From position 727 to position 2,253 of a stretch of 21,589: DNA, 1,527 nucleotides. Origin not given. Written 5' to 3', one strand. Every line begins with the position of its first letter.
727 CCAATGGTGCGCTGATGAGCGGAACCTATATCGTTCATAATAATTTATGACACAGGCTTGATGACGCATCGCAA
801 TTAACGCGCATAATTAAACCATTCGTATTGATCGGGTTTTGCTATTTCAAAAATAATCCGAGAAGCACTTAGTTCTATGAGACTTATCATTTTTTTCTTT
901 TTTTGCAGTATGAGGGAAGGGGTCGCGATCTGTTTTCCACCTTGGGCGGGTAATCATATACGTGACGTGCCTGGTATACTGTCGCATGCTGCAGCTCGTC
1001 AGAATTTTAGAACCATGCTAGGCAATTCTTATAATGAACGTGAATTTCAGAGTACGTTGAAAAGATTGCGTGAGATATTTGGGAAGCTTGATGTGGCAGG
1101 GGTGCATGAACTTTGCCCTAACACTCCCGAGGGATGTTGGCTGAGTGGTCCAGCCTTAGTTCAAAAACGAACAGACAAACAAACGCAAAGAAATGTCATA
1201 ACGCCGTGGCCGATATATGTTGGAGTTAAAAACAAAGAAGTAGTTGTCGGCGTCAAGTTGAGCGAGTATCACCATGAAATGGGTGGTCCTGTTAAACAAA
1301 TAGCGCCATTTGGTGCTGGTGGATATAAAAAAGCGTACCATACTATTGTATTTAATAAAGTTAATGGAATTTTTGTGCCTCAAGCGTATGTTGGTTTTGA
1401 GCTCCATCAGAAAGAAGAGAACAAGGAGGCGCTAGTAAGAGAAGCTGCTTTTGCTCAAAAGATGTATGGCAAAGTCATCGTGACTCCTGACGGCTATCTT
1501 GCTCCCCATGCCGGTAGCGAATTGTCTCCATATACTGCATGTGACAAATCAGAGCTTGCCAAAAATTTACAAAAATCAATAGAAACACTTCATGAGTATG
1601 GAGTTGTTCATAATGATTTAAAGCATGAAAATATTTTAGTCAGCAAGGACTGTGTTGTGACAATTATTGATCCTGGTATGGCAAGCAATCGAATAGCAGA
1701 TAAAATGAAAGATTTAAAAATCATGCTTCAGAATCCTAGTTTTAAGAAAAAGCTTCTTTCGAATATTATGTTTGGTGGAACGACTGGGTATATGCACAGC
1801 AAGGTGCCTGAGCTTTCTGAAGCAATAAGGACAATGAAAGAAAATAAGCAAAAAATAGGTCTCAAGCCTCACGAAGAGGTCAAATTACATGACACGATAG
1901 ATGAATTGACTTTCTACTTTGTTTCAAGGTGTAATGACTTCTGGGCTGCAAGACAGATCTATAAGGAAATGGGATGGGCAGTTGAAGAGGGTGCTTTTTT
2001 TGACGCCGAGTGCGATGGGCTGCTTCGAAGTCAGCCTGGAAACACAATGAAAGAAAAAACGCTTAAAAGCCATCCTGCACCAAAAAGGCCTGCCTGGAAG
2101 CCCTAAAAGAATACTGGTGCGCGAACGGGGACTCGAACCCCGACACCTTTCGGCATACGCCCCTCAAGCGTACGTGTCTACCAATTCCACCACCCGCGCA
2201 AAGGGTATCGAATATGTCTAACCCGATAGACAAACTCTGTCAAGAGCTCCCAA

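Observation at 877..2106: Atypical Hanks-type protein kinase (DPG variant) ending 8 nt from the 3' end of tRNA-Leu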

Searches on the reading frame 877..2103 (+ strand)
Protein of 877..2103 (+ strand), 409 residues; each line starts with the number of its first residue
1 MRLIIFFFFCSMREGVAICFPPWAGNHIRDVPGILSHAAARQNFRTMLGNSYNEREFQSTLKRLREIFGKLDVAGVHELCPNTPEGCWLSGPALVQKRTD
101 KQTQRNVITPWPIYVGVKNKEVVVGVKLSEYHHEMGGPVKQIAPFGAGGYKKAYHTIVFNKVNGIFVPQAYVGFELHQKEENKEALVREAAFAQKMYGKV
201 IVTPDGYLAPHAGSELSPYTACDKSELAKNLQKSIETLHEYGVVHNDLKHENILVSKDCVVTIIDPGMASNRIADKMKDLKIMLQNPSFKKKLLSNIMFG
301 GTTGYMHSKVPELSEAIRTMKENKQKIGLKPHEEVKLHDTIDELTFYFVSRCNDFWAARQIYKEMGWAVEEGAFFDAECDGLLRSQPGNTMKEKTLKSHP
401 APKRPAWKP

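Call 4: search_protein_families(library=pfam, proteins=[window:877-2103:+], max_evalue=10)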
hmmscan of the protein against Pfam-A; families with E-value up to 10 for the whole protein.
window:877-2103:+ (409 aa): 8 families
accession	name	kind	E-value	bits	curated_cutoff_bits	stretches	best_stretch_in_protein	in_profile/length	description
PF00069.31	Pkinase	-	1.5e-09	38.1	31.7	1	219-275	95-151/263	Protein kinase domain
PF07714.23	PK_Tyr_Ser-Thr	-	1.3e-06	28.3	23.1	1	219-274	99-154/258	Protein tyrosine and serine/threonine kinase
PF01636.29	APH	-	0.0001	22.6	23.2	1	227-270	154-198/239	Phosphotransferase enzyme family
PF01163.29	RIO1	-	0.0028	17.7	22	1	224-265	107-147/187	RIO domain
PF06176.17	WaaY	-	0.012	15.7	20.3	1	225-279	138-191/229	Lipopolysaccharide core biosynthesis protein (WaaY)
PF03109.22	ABC1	-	0.013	15.1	22.9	1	222-276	166-221/244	ABC1 atypical kinase-like domain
PF06293.20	Kdo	-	0.029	14.3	21.3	1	225-283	121-186/207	Lipopolysaccharide kinase (Kdo/WaaP) family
PF19974.5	TCAD9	-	0.032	13.8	40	1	200-265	268-320/429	Ternary complex associated domain 9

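Call 5: search_protein_families(library=ncbifam, proteins=[window:877-2103:+], max_evalue=10)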
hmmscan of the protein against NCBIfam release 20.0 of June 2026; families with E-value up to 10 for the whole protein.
window:877-2103:+ (409 aa): 26 families (the best 25 are shown)
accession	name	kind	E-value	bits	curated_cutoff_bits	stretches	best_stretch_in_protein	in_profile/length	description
TIGR03724.2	arch_bud32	equivalog_domain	2.4e-08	33.7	125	1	224-307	87-171/193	KEOPS complex kinase/ATPase Bud32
NF038151.1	lanthi_synth_III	equivalog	4.8e-08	31.9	575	1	225-289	339-399/833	class III lanthionine synthetase LanKC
NF007174.0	PRK09605.1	equivalog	6.6e-07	28.2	447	1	223-305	428-511/535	bifunctional N(6)-L-threonylcarbamoyladenine synthase/serine/threonine protein kinase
NF033483.0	PknB_PASTA_kin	equivalog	4.9e-06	25.9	450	1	226-271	111-156/563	Stk1 family PASTA domain-containing Ser/Thr kinase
NF038150.1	lanthi_synth_IV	equivalog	9.8e-06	24.2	650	1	223-271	299-347/851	class IV lanthionine synthetase LanL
NF009651.0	PRK13184.1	equivalog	1.1e-05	23.7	839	1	233-307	124-199/932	serine/threonine-protein kinase PknD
NF011463.0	PRK14879.1-4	equivalog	2.5e-05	23.8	188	1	224-285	116-178/237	Kae1-associated kinase Bud32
NF002475.0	PRK01723.1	equivalog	3.4e-05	23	142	1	229-290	150-212/241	3-deoxy-D-manno-octulosonic acid kinase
TIGR01982.1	UbiB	equivalog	0.0001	21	487.55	1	222-343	255-375/436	2-polyprenylphenol 6-hydroxylase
NF011460.0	PRK14879.1-1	equivalog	0.00027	20.2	199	1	225-321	112-212/232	Kae1-associated kinase Bud32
NF007684.0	PRK10359.1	equivalog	0.00029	20.5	248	1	214-284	128-195/232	lipopolysaccharide core heptose(II) kinase RfaY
NF011462.0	PRK14879.1-3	equivalog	0.00059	19.6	174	1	225-287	85-148/192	Kae1-associated kinase Bud32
NF011464.0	PRK14879.1-7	equivalog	0.00061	19.6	246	1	223-270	104-150/221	Kae1-associated kinase Bud32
NF047741.1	antiphage_MADS6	equivalog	0.00079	18.1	460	1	204-269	281-346/612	methylation-associated defense system protein kinase MAD6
NF033068.1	APH_3p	equivalog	0.00084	18.9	205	1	224-285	158-217/255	APH(3') family aminoglycoside O-phosphotransferase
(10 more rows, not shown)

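Call 8: find_homologous_proteins(query=window:877-2103:+, max_evalue=0.001)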
Query window:877-2103:+ (409 aa): 1 proteins with E <= 0.001 among 2629 candidates.
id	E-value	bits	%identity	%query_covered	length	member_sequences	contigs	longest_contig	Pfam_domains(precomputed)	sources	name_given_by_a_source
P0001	1.2e-283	959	100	100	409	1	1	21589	PF07714.24,PF00069.32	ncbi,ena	-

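Call 10: find_encoding_contigs(protein=P0001, flank=10000, max_places=6)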
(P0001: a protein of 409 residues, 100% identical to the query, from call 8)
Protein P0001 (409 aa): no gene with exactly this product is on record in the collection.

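Call 15: search_protein_representatives(protein=window:877-2103:+)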
Query: 409 residues. Proteins with E-value up to 0.001 (for the whole library): 108; up to 1e-10: 5; up to 1e-30: 1. The best 108 are listed.
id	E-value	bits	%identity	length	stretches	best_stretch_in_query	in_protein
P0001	3.8e-284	958.6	100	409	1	1-409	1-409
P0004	2.6e-14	69.8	35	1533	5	217-258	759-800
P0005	3.2e-12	62.9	39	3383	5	223-273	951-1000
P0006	1.6e-11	60.7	33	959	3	221-271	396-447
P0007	9.7e-11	58.0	33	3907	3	218-270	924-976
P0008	1.6e-10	57.3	31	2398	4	219-270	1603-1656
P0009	2.9e-10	56.5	34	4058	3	212-266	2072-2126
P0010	1.8e-08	50.6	31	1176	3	220-277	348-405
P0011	3.2e-08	49.7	39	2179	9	208-257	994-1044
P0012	2.6e-07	46.7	36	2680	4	201-270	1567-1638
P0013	2.8e-07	46.6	35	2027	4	227-270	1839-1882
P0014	3.3e-07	46.4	25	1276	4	227-280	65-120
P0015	5.1e-07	45.8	36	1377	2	211-273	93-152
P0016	5.2e-07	45.8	37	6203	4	220-275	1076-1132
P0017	6.4e-07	45.4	46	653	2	218-270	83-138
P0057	1.4e-04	37.7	29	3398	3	214-274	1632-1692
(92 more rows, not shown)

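Call 19: predict_structure(protein=window:877-2103:+)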
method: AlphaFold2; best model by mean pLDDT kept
length: 409 residues; sequences in the alignment: 1
mean_pLDDT: 39.0   pTM: 0.28
mean pLDDT of the five models: 39.0, 35.8, 33.8, 33.3, 28.0
residues with pLDDT >= 90: 0; 70-90: 0; 50-70: 22; < 50: 387
segments of 3 or more residues with pLDDT < 50: 1-53, 55-71, 89-113, 117-119, 121-317, 319-321, 323-326, 333-409
pLDDT, mean of each block of 10 residues (from residue 1): 32 29 32 34 40 47 46 55 49 39 38 48 43 31 35 40 33 43 47 39 31 25 41 46 38 34 32 38 39 32 34 48 49 48 42 42 43 36 36 34 28
secondary structure, 60 per line:
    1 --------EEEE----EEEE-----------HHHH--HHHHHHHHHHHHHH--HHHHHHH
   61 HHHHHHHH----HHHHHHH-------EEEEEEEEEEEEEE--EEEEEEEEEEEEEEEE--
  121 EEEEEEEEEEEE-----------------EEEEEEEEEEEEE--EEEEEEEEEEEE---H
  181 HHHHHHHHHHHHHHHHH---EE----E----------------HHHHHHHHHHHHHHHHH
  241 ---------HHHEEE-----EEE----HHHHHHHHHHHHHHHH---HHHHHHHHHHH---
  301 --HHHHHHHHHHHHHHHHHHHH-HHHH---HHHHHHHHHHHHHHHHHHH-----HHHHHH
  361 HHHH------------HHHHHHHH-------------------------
elements in order: E9-12 E17-20 H32-35 H38-51 H54-68 H73-79 E87-100 E103-118 E121-132 E150-162 E165-176 H180-197 H224-240 E253-255 E261-263 H268-283 H287-297 H303-322 H324-327 H331-349 H355-364 H377-384

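Call 20: search_solved_structures(query=window:877-2103:+, max_evalue=1, show_alignments=3)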
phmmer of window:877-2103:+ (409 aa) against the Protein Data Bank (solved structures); distinct sequences matched with E-value up to 1: 799 (the best 60 are shown).
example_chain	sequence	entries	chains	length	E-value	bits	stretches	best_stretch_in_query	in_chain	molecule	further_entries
9mzy_A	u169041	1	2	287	0.00012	24.7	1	226-278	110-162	Receptor-interacting serine/threonine-protein kinase 1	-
9mzz_A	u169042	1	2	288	0.00012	24.7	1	226-278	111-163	Receptor-interacting serine/threonine-protein kinase 1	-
9mzx_A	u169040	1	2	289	0.00012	24.7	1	226-278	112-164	Receptor-interacting serine/threonine-protein kinase 1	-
24ib_A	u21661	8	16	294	0.00013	24.7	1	226-278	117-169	Receptor-interacting serine/threonine-protein kinase 1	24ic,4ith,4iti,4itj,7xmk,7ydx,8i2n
6nyh_A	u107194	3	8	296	0.00013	24.6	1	226-278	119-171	Receptor-interacting serine/threonine-protein kinase 1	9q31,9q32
7fcz_A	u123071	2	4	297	0.00013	24.6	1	226-278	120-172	Receptor-interacting serine/threonine-protein kinase 1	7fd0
9hy8_A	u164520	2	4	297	0.00013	24.6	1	226-278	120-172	Receptor-interacting serine/threonine-protein kinase 1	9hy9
6c4d_A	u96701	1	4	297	0.00013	24.6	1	226-278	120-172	Receptor-interacting serine/threonine-protein kinase 1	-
6c3e_A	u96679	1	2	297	0.00013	24.6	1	226-278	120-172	Receptor-interacting serine/threonine-protein kinase 1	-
5hx6_A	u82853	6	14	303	0.00014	24.6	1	226-278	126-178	Receptor-interacting serine/threonine-protein kinase 1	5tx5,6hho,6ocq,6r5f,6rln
6nw2_A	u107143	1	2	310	0.00015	24.5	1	226-278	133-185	Receptor-interacting serine/threonine-protein kinase 1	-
9gtg_A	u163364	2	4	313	0.00015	24.5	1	226-278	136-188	Receptor-interacting serine/threonine-protein kinase 1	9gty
5eh0_A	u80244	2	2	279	0.0003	23.4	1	224-276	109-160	Dual specificity protein kinase TTK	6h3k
4js8_A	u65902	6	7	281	0.0003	23.4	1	224-276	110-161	Dual specificity protein kinase TTK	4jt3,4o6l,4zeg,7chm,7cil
7chn_A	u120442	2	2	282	0.00031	23.4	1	224-276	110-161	Dual specificity protein kinase TTK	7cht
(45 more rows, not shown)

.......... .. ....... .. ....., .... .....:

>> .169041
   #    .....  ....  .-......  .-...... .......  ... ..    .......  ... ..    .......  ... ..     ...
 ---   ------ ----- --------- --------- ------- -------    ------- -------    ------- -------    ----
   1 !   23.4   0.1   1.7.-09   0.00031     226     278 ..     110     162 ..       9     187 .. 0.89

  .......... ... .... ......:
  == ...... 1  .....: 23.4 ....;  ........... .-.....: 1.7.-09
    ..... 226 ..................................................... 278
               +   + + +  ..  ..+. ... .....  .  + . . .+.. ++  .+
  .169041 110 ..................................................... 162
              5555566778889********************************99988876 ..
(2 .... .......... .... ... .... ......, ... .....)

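Call 31: search_protein_families(library=phrogs, proteins=[window:877-2103:+], max_evalue=1)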
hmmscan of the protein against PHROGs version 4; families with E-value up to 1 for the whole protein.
window:877-2103:+ (409 aa): 8 families
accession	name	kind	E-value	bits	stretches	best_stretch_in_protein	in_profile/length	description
phrog_2361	-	other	5.5e-05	23.3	1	220-271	108-159/415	serine-threonine kinase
phrog_4098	-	unknown function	0.016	14.7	1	234-266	367-398/559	-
phrog_3297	-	other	0.023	15.6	1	223-265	66-108/160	kinase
phrog_3265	-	DNA, RNA and nucleotide metabolism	0.051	13.4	1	231-287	316-373/496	ribonuclease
phrog_15084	-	unknown function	0.063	14.1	1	236-285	179-226/264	-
phrog_37888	-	unknown function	0.11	11.8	1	226-266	120-160/646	-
phrog_27607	-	unknown function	0.17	13.1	0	354-374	20-40/49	-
phrog_35033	-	unknown function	0.22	12.8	1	241-285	23-67/106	-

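Call 50: find_related_loci(query=window:877-2103:+, collection=viral_contigs, flank=5000)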
Query window:877-2103:+ (409 aa) in viral_contigs; peptide patterns used: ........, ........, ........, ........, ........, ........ (x = any residue, [..] = any of these).
14 stretches matched a pattern, but none encodes a relative of the query by tblastn (E <= 1e-3).

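Call 85: search_protein_families(library=padloc, proteins=[window:877-2103:+], max_evalue=1)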
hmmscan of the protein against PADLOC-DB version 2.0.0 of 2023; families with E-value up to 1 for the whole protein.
window:877-2103:+ (409 aa): 30 families (the best 25 are shown)
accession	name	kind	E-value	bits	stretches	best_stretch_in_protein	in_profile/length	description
PDLC04138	mad6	-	8.3e-10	36.2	1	222-275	153-206/659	mads_6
PDLC04047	PD-T4-6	-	2e-09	35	1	226-272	115-161/327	-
PDLC04042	PD-T4-6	-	9.2e-08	30.1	1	226-273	113-160/292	-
PDLC04056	PD-T4-6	-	1.8e-07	28.6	1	226-276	111-159/415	-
PDLC04053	PD-T4-6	-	3e-07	28.2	1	226-275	114-164/311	-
PDLC04058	PD-T4-6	-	6.3e-07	26.8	1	218-279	110-173/460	-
PDLC03921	MkoA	-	1.2e-06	24.5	1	209-279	298-369/1607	-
PDLC04060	PD-T4-6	-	1.3e-06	25.6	1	227-275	113-159/486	-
PDLC04039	PD-T4-6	-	2.6e-06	24.7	1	228-277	120-169/458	-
PDLC04048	PD-T4-6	-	6.1e-06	23.8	1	227-270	116-159/354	-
PDLC04059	PD-T4-6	-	7e-06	23.3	1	226-272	114-161/433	-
PDLC04049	PD-T4-6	-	8.8e-06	22.8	1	226-274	118-168/442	-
PDLC04054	PD-T4-6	-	2.4e-05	21.9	1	225-270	114-159/347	-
PDLC04063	PD-T4-6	-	4.9e-05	20.3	1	226-276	123-175/564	-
PDLC04044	PD-T4-6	-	5.5e-05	20.5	1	225-277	141-194/372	-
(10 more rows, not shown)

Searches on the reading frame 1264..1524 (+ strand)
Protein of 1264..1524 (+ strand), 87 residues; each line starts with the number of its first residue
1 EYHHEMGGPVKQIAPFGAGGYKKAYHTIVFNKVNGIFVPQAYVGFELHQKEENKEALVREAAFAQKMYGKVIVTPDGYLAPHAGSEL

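Call 72: search_solved_structures(query=window:1264-1524:+, max_evalue=10, show_alignments=5)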
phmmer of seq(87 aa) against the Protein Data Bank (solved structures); distinct sequences matched with E-value up to 10: 1.
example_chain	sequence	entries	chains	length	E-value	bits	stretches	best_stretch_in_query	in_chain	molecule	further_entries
8wzc_A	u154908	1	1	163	1.9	12.3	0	53-72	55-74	Protein KHNYN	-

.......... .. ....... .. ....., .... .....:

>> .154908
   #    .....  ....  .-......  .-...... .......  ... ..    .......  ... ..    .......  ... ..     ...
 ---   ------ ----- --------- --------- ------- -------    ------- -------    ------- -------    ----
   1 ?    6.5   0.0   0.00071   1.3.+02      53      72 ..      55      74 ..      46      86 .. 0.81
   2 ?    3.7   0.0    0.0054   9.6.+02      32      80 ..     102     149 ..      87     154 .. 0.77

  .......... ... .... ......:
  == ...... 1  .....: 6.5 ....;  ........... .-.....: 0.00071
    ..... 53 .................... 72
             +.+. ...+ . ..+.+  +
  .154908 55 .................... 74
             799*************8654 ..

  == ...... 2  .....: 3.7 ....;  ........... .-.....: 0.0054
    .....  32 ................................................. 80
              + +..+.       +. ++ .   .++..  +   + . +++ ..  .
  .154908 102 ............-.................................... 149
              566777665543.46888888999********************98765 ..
